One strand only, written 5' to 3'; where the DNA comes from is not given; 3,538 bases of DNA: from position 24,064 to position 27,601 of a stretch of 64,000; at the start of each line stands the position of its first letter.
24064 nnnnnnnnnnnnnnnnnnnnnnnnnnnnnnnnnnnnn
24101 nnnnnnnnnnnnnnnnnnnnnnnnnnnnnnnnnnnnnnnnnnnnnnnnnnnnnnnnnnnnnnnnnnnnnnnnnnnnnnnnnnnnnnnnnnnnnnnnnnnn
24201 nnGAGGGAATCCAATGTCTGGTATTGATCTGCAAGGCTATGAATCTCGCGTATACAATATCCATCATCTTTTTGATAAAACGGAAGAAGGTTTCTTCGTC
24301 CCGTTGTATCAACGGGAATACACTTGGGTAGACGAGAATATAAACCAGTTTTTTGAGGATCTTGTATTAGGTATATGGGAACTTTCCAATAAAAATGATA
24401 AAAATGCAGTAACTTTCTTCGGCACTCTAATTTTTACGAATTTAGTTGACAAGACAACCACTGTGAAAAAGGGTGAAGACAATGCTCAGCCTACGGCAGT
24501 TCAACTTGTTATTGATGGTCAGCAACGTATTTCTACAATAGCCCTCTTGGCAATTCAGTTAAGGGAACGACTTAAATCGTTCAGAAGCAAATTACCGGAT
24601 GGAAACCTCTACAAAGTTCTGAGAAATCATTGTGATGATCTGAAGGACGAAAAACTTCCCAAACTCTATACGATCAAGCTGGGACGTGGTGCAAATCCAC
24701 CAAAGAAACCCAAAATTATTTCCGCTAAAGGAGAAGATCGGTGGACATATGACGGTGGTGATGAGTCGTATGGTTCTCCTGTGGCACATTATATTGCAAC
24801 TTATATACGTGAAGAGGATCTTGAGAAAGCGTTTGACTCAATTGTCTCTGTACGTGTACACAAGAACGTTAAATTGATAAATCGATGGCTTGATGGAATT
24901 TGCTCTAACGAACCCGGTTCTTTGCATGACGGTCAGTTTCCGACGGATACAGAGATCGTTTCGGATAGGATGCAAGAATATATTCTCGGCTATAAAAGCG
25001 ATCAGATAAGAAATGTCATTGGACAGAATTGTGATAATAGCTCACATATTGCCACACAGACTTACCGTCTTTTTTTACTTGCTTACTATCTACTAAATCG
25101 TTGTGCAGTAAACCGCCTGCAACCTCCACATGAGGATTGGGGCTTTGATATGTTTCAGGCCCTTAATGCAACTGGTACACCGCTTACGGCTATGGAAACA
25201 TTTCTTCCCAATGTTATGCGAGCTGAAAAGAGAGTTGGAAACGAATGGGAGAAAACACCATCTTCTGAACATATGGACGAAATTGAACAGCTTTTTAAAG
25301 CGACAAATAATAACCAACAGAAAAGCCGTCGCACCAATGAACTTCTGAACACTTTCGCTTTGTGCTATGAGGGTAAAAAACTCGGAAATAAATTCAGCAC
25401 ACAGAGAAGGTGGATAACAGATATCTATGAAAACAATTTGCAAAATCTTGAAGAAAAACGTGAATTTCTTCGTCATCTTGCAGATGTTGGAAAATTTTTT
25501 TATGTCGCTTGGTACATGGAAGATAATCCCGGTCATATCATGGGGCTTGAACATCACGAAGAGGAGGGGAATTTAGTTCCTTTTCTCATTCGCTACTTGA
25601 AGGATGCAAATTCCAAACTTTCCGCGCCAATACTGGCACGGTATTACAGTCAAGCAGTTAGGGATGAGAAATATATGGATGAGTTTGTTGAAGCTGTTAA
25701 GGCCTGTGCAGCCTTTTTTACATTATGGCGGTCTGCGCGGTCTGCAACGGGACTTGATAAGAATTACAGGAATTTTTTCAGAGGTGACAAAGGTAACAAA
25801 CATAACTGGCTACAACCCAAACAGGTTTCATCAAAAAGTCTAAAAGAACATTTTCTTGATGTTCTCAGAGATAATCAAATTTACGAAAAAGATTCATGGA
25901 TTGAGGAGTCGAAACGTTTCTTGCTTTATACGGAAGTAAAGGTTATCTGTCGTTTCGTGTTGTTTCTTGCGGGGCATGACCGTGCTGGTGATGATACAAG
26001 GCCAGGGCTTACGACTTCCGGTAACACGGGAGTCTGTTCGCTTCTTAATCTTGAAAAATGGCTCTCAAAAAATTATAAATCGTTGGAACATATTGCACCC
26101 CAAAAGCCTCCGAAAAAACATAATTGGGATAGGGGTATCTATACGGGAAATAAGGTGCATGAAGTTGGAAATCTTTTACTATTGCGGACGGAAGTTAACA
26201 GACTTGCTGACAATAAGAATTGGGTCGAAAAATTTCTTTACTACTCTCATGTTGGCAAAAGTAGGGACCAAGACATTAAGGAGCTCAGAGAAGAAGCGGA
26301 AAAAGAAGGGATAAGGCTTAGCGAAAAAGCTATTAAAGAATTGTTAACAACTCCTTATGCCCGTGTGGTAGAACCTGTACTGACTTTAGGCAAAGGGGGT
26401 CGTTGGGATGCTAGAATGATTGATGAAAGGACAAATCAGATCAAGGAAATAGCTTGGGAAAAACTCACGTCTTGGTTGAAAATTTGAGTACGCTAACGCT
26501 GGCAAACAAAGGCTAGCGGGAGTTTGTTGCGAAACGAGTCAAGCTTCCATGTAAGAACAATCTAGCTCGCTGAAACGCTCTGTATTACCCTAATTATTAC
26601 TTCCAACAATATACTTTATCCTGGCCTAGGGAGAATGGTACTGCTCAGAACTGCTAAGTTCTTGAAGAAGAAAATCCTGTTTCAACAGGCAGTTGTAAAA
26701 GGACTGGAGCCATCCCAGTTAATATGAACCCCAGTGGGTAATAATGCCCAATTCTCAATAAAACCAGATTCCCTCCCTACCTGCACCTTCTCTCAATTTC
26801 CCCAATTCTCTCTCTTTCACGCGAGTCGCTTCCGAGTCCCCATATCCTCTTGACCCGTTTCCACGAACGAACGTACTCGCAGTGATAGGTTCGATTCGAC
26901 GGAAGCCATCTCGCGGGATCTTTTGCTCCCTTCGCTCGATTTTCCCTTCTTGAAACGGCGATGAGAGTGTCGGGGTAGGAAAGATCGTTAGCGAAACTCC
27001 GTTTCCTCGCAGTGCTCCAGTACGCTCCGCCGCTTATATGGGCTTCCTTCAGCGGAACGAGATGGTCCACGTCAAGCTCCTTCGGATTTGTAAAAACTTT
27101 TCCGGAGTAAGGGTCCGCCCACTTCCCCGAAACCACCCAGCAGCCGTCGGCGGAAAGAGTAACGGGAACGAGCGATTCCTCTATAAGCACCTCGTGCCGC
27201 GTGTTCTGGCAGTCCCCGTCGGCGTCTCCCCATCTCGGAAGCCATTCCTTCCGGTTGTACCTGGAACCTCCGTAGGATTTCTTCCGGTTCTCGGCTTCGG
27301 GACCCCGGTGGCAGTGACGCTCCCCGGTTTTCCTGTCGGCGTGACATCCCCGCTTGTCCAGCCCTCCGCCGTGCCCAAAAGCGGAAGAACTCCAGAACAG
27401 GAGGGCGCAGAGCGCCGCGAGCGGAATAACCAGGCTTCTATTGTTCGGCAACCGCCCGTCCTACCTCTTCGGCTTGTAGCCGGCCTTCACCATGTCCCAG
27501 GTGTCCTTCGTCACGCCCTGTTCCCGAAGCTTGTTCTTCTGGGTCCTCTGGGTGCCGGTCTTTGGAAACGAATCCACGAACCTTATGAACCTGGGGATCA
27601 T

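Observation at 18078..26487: Candidate new sulfur-DNA-modification defence operon: GHKL ATPase + two unknowns + PP-loop enzyme + cysteine desulfurase + SspE-like effector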

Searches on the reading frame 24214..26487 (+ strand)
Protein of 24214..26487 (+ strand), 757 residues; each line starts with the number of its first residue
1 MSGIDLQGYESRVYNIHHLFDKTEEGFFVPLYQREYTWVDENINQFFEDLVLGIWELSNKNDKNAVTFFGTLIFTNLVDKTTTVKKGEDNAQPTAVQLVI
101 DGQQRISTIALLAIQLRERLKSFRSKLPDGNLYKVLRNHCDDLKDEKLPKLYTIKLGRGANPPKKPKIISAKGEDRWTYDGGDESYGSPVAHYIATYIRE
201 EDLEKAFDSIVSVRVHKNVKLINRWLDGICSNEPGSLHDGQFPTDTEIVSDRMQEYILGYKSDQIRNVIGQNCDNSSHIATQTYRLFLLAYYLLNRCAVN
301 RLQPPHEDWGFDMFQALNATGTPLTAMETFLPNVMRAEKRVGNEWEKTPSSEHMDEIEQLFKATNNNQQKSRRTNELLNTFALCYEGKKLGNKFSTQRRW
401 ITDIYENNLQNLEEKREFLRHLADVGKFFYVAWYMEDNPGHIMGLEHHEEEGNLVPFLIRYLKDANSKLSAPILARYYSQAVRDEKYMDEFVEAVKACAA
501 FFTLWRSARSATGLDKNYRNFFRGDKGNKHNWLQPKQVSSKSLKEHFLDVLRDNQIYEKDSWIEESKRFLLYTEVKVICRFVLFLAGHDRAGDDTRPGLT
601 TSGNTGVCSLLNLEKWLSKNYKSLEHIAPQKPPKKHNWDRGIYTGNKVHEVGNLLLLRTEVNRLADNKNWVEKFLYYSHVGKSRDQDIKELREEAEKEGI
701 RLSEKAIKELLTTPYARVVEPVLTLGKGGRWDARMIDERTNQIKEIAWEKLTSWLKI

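Call 3: search_protein_families(library=pfam, proteins=[window:24214-26487:+], max_evalue=0.01)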
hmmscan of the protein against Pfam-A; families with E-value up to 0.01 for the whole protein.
window:24214-26487:+ (757 aa): 2 families
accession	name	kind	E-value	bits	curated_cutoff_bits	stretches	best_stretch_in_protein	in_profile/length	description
PF03235.19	GmrSD_N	-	6.4e-24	85.6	33.2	1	16-330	1-194/199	GmrSD restriction endonuclease, N-terminal domain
PF07510.16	GmrSD_C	-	8.5e-07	29.4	23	1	618-683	50-109/138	GmrSD restriction endonucleases, C-terminal domain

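Call 4: search_protein_families(library=padloc, proteins=[window:24214-26487:+], max_evalue=0.01)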
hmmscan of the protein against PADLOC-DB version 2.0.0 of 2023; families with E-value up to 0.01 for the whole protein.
window:24214-26487:+ (757 aa): 32 families (the best 25 are shown)
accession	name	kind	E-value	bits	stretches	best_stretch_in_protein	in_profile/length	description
PDLC02789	SspE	-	3.8e-209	694.9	1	14-755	7-749/749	SspE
PDLC02792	SspE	-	1.6e-157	524.1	1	14-755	11-771/771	SspE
PDLC02786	SspE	-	7.6e-126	419.3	1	10-755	7-765/766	SspE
PDLC02790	SspE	-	4.2e-104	347.2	1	16-755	5-776/776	SspE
PDLC02783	SspE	-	2.3e-101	338.4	2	152-755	176-793/793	SspE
PDLC02785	SspE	-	5.2e-61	204.9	2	13-410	7-408/785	SspE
PDLC02791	SspE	-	9e-61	204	1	19-755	14-774/775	SspE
PDLC02784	SspE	-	7e-60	201.3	1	62-755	15-713/714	SspE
PDLC02787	SspE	-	1.2e-40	137.6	1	10-755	7-727/727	SspE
PDLC02788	SspE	-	1.1e-31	107.9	3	10-198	5-197/797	SspE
PDLC02695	Orf5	-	1.3e-25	87.8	2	14-132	8-114/601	Orf5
PDLC02701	Orf5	-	2.4e-20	70.5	2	18-125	12-108/596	Orf5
PDLC04155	HEC-06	-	2.9e-18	63.7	2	13-122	9-96/562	-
PDLC04157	HEC-06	-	6.1e-17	59.4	2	10-126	8-102/558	-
PDLC04154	HEC-06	-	4.1e-16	56.7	2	16-123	14-99/569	-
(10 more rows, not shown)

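Call 5: search_protein_families(library=ncbifam, proteins=[window:24214-26487:+], max_evalue=0.01)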
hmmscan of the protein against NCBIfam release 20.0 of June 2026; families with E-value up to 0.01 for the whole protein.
window:24214-26487:+ (757 aa): 0 families

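Call 64: search_dna_similar(query=window:24214-26487:+, collection=plasmids, mode=protein, max_rows=10)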
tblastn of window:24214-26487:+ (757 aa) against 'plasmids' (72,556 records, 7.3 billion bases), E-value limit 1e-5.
Records with a match: 11; places in all: 11; records where one place covers at least 80% of the query: 4.
Best place of each record, by identity: <60% 11.
By first word of the organism name: Limosilactobacillus 3; Sphingobium 2; Planktothrix 2; Sphingomonas 1; Methylibium 1; Hymenobacter 1; Sulfitobacter 1.
By predicted mobility (MOB-suite, as given by PLSDB): non-mobilizable 7; conjugative 4.
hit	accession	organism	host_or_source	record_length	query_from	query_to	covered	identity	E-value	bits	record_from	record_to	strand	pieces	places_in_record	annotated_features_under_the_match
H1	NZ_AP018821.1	Sphingomonas bisphenolicum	-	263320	7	756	99%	27.0%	6e-69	254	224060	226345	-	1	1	DUF262 domain-containing protein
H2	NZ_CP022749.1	Sphingobium xenophagum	cell culture,electronic ...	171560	7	756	99%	26.8%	3e-68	253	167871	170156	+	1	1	DUF262 domain-containing protein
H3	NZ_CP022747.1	Sphingobium xenophagum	cell culture,electronic ...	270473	7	756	99%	26.8%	3e-68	253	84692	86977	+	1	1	DUF262 domain-containing protein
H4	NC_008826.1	Methylibium petroleiphilum PM1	-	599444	7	756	99%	26.8%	1e-64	242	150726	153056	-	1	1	DUF262 domain-containing protein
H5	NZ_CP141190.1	Hymenobacter sp. GOD-10R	single cell,Crepidiastrum sonchifolium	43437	292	755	61%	23.0%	3e-16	91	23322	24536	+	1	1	DUF262 domain-containing protein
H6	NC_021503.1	Limosilactobacillus reuteri I5007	pigs,healthy weaning piglets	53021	16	116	13%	35.3%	2e-6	59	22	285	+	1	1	DUF262 domain-containing protein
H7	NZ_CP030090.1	Limosilactobacillus reuteri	pig,cell culture,fresh intestinal feces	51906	16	116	13%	34.3%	6e-6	58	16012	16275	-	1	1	DUF262 domain-containing protein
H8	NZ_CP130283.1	Limosilactobacillus reuteri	Homo sapiens,feces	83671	16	116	13%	34.3%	6e-6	58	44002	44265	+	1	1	DUF262 domain-containing protein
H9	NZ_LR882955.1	Planktothrix agardhii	-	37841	20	120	13%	30.7%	7e-6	57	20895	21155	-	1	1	DUF262 domain-containing protein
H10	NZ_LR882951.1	Planktothrix agardhii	-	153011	20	120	13%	30.7%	7e-6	57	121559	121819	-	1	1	DUF262 domain-containing protein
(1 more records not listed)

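Call 65: get_annotated_region(hit=H1, flank=10000)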
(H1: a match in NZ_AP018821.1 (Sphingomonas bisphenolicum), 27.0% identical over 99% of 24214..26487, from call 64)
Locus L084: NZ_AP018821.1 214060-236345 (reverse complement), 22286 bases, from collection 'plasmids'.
description: Sphingomonas bisphenolicum strain AO1 plasmid pBAR3, complete sequence
organism: Sphingomonas bisphenolicum (NCBI taxid 296544)
taxonomy: Bacteria; Pseudomonadota; Alphaproteobacteria; Sphingomonadales; Sphingomonadaceae; Sphingomonas; Sphingomonas bisphenolicum
host: -; source: -; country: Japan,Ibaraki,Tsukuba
typing (MOB-suite, as given by PLSDB): conjugative; replicon rep_cluster_728; relaxase MOBF; mating-pair formation MPF_F
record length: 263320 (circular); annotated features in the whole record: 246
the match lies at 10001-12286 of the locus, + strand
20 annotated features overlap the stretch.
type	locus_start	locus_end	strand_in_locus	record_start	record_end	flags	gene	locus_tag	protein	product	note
CDS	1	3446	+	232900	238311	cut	-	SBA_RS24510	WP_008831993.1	FtsK/SpoIIIE domain-containing protein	-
CDS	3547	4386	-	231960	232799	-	-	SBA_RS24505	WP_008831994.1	phosphoadenosine phosphosulfate reductase family protein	-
CDS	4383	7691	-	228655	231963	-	-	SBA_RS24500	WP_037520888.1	hypothetical protein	-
CDS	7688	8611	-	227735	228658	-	-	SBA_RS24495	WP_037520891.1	DUF4007 family protein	-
CDS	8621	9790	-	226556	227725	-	-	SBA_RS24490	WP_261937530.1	cysteine desulfurase family protein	-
CDS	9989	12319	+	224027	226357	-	-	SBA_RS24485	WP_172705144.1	DUF262 domain-containing protein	-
CDS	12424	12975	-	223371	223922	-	-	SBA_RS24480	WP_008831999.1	DUF1003 domain-containing protein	-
CDS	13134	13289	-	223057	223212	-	-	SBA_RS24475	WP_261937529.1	hypothetical protein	-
CDS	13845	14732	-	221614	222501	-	-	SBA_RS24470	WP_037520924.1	hypothetical protein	-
CDS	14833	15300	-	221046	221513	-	-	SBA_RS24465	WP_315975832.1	PRC-barrel domain-containing protein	GO:0019684 - photosynthesis, light reaction [Evidence IEA]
CDS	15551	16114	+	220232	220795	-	-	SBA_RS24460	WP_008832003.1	SRPBCC family protein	-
CDS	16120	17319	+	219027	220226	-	-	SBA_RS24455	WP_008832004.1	zinc-dependent alcohol dehydrogenase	-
CDS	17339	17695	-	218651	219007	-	-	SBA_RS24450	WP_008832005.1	response regulator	GO:0000160 - phosphorelay signal transduction system [Evidence IEA]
CDS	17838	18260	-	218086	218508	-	-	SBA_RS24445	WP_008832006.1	DUF3597 family protein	-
CDS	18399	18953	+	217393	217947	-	-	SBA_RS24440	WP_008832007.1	DUF4142 domain-containing protein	-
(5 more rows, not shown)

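Call 66: get_annotated_region(hit=H4, flank=10000)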
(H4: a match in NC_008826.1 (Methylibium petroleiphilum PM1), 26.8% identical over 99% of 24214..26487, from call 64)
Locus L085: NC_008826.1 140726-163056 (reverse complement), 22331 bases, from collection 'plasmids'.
description: Methylibium petroleiphilum PM1 plasmid RPME01, complete sequence
organism: Methylibium petroleiphilum PM1 (NCBI taxid 420662)
taxonomy: Bacteria; Pseudomonadota; Betaproteobacteria; Burkholderiales; Sphaerotilaceae; Methylibium; Methylibium petroleiphilum; Methylibium petroleiphilum PM1
host: -; source: -; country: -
typing (MOB-suite, as given by PLSDB): conjugative; relaxase MOBP; mating-pair formation MPF_F
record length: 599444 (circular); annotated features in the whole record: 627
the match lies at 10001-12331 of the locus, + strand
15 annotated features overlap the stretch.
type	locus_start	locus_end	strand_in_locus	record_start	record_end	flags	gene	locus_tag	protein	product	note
CDS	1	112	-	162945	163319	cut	-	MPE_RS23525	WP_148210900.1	hypothetical protein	-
CDS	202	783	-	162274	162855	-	-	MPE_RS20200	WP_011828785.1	hypothetical protein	-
CDS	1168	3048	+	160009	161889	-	-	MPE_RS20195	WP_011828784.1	hypothetical protein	-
CDS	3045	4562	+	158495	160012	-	-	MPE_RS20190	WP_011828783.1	hypothetical protein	-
CDS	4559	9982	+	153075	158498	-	-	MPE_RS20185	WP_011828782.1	FtsK/SpoIIIE domain-containing protein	-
CDS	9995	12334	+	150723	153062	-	-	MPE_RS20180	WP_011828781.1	DUF262 domain-containing protein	-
CDS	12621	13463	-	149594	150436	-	-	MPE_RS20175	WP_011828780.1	phosphoadenosine phosphosulfate reductase family protein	-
CDS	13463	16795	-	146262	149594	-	-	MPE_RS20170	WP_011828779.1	hypothetical protein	-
CDS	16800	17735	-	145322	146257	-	-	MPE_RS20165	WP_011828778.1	DUF4007 family protein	-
CDS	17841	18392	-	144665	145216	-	-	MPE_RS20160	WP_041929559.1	hypothetical protein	-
CDS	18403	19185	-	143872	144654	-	-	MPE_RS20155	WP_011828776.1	hypothetical protein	-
CDS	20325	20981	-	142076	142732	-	-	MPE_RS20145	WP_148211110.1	hypothetical protein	-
CDS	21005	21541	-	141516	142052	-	-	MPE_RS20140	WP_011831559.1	hypothetical protein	-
CDS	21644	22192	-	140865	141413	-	-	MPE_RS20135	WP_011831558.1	hypothetical protein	-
CDS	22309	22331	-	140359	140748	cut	-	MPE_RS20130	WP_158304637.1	hypothetical protein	-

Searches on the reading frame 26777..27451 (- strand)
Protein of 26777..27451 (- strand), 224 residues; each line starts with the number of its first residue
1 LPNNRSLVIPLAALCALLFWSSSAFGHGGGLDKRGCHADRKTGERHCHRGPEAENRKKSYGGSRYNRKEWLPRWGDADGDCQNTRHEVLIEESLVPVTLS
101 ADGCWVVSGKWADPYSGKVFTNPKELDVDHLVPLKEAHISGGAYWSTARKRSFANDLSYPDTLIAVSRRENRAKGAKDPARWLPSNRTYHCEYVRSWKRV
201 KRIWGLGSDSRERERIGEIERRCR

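Call 3: search_protein_families(library=pfam, proteins=[window:26777-27451:-], max_evalue=0.01)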
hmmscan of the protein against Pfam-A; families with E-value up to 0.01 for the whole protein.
window:26777-27451:- (224 aa): 1 family
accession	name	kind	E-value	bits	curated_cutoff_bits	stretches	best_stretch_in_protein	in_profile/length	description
PF07510.16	GmrSD_C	-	8.9e-06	26.1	23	1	105-216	26-135/138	GmrSD restriction endonucleases, C-terminal domain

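Call 4: search_protein_families(library=padloc, proteins=[window:26777-27451:-], max_evalue=0.01)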
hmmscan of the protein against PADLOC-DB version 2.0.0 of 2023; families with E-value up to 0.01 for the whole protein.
window:26777-27451:- (224 aa): 0 families

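Call 5: search_protein_families(library=ncbifam, proteins=[window:26777-27451:-], max_evalue=0.01)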
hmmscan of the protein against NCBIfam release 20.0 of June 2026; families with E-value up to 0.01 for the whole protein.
window:26777-27451:- (224 aa): 1 family
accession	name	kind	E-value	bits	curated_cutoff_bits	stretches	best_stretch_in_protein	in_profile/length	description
NF033223.2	YHYH_alt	domain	1.6e-09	37.9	30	1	24-48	1-25/25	YHYH domain-containing protein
